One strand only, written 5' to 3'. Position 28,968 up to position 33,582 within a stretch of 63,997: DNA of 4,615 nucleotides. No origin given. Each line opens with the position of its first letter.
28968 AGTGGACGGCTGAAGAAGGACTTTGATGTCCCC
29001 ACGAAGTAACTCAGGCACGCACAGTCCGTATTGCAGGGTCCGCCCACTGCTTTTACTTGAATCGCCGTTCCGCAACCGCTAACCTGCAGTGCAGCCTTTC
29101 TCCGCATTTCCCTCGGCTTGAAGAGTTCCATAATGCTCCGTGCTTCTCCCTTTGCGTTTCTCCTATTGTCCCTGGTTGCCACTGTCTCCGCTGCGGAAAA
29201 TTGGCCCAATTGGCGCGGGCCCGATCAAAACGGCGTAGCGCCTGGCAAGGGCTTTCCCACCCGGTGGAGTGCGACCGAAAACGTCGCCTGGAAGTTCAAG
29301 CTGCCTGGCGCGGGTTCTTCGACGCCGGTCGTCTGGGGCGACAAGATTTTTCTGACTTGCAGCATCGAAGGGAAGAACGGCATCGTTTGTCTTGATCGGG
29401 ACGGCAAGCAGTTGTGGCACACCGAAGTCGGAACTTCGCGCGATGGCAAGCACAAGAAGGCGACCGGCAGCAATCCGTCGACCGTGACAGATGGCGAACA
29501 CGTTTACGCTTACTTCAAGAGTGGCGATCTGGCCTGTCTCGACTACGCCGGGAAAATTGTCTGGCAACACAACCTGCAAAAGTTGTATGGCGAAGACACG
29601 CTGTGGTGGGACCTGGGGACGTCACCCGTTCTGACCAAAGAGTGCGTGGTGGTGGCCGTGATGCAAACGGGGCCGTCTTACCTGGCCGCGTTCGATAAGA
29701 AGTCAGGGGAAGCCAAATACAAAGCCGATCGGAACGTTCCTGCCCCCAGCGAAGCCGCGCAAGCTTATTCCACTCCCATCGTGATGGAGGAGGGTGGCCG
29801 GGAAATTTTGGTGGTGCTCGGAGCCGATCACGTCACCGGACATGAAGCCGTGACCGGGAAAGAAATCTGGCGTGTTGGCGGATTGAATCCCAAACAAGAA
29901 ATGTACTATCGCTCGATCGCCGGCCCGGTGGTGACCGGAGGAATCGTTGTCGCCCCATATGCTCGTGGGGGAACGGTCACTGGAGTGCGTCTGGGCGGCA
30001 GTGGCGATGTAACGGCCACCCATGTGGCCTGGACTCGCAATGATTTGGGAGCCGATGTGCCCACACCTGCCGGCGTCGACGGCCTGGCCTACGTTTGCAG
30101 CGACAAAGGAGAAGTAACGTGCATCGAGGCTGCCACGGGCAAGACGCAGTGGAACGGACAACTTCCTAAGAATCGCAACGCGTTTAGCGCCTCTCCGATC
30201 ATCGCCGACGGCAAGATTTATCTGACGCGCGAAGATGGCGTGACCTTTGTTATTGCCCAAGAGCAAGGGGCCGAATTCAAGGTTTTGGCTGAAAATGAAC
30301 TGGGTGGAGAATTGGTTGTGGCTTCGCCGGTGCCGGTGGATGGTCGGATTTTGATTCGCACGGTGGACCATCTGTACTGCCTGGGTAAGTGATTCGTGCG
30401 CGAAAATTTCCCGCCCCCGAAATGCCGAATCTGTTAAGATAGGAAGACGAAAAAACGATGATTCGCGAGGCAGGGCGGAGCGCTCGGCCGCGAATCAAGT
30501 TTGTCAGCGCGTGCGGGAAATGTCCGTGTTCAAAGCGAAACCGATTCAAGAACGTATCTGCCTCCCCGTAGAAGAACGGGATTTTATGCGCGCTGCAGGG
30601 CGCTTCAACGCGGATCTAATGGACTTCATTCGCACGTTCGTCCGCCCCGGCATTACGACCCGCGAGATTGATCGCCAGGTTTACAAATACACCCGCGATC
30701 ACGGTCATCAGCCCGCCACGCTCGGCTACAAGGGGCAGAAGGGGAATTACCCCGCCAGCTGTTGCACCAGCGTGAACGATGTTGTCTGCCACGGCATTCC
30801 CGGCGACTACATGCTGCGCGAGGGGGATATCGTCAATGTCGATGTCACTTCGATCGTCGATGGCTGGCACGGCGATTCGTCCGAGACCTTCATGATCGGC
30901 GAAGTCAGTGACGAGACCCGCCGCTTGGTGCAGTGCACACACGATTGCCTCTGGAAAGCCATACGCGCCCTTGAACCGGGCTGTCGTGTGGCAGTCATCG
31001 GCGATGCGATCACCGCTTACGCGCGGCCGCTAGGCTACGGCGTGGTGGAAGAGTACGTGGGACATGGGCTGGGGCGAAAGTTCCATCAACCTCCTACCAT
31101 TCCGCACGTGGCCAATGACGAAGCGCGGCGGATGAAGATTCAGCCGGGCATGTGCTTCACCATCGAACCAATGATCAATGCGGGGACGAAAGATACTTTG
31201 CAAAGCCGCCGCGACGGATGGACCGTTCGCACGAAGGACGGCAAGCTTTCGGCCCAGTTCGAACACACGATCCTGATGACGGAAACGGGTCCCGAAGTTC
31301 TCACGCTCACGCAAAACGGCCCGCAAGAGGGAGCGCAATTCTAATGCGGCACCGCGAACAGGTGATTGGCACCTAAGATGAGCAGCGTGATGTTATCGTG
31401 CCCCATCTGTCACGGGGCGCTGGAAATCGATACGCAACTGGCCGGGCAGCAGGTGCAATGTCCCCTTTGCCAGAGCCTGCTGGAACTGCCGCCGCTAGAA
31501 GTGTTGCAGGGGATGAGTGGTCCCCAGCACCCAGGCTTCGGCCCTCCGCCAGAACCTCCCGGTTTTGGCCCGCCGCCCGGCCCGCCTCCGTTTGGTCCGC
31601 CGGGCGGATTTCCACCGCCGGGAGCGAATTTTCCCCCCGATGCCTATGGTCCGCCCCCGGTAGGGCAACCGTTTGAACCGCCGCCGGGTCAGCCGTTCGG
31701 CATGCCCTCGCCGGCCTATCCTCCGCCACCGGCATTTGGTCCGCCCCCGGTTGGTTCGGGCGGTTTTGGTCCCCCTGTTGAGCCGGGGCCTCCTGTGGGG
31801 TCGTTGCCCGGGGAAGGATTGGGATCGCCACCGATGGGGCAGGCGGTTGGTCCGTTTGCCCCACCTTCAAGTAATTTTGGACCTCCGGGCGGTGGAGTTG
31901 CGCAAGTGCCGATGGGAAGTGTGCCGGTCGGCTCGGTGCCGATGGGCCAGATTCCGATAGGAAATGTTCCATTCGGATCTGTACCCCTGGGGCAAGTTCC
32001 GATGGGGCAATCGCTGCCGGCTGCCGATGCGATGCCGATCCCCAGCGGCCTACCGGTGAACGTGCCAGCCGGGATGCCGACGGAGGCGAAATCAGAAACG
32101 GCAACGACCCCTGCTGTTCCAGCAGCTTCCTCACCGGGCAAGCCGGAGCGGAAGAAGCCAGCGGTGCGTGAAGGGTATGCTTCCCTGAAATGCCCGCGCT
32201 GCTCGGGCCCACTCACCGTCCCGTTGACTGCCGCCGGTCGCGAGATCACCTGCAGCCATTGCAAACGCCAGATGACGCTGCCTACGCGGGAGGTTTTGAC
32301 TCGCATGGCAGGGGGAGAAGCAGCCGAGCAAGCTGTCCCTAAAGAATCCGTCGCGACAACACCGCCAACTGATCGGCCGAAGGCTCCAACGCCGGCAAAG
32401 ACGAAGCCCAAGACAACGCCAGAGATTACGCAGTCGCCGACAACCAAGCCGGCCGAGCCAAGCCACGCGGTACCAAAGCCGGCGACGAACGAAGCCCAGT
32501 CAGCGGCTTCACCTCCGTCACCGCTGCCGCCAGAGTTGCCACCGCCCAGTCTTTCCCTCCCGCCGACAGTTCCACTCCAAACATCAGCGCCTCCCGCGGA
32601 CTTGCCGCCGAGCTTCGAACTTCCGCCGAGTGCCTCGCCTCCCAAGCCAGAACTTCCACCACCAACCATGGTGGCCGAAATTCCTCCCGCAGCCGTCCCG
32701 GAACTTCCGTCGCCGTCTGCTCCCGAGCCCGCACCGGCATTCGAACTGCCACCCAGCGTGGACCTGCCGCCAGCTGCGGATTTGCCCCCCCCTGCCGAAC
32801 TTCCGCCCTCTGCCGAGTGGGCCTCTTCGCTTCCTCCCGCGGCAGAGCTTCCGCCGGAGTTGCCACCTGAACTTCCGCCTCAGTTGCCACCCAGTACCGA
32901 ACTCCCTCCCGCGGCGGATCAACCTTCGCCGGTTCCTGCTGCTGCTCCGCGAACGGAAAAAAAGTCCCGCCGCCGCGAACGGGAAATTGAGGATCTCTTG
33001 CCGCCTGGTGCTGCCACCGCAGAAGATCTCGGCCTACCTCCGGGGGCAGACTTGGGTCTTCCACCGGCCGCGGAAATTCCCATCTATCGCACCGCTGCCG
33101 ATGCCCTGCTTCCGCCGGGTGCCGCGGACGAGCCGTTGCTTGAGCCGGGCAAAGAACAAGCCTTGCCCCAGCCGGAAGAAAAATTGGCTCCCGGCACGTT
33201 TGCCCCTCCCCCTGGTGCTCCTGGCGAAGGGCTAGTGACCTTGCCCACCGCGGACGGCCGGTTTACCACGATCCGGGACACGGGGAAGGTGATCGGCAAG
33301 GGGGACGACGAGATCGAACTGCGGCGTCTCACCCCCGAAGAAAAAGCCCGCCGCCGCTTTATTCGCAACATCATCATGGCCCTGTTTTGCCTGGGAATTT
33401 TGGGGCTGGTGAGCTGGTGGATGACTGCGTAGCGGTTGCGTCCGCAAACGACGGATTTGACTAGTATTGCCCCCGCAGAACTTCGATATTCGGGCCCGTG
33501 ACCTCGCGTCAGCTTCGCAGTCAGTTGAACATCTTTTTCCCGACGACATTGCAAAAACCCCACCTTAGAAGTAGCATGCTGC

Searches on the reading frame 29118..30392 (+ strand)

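Call 41: search_protein_families(library=pfam, proteins=[window:29118-30392:+], max_evalue=0.0001)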
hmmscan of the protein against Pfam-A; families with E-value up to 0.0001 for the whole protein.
window:29118-30392:+ (424 aa): 3 families
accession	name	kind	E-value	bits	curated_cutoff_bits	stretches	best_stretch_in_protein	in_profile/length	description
PF13360.13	PQQ_2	-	5.5e-28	98.6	27.6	3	52-201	51-193/233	Outer membrane protein assembly factor BamB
PF13570.13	Beta-prop_ACSF4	-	1.9e-14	54.2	133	1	52-225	163-313/329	Beta-alanine-activating enzyme, beta-propeller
PF01011.28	PQQ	-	1.4e-09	37.7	26.7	0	315-349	51-85/595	Glucose/ethanol/alcohol dehydrogenase, beta-propeller domain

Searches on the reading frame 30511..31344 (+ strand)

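Call 41: search_protein_families(library=pfam, proteins=[window:30511-31344:+], max_evalue=0.0001)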
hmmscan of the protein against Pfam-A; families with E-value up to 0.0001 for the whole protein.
window:30511-31344:+ (277 aa): 1 family
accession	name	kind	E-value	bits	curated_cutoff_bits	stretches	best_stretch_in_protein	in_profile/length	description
PF00557.29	Peptidase_M24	-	7.7e-50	170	23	1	25-258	2-208/208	Metallopeptidase family M24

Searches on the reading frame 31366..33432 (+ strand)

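Call 3: search_protein_families(library=pfam, proteins=[window:31366-33432:+], max_evalue=0.01)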
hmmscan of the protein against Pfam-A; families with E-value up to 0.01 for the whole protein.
window:31366-33432:+ (688 aa): 4 families
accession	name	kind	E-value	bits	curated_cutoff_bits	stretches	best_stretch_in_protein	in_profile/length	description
PF03966.22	Trm112p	-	0.0011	19.3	22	0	9-35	7-31/40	Trm112p-like protein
PF15777.11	Anti-TRAP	-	0.0021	18.4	32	0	269-293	26-49/59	Tryptophan RNA-binding attenuator protein inhibitory protein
PF21344.3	Zn_ribbon_LysW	-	0.003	17.6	27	0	11-40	2-32/46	Alpha-aminoadipate carrier protein LysW-like, globular domain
PF24042.1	DUF7351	-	0.0065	16.7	31.2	0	275-304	3-32/177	Domain of unknown function (DUF7351)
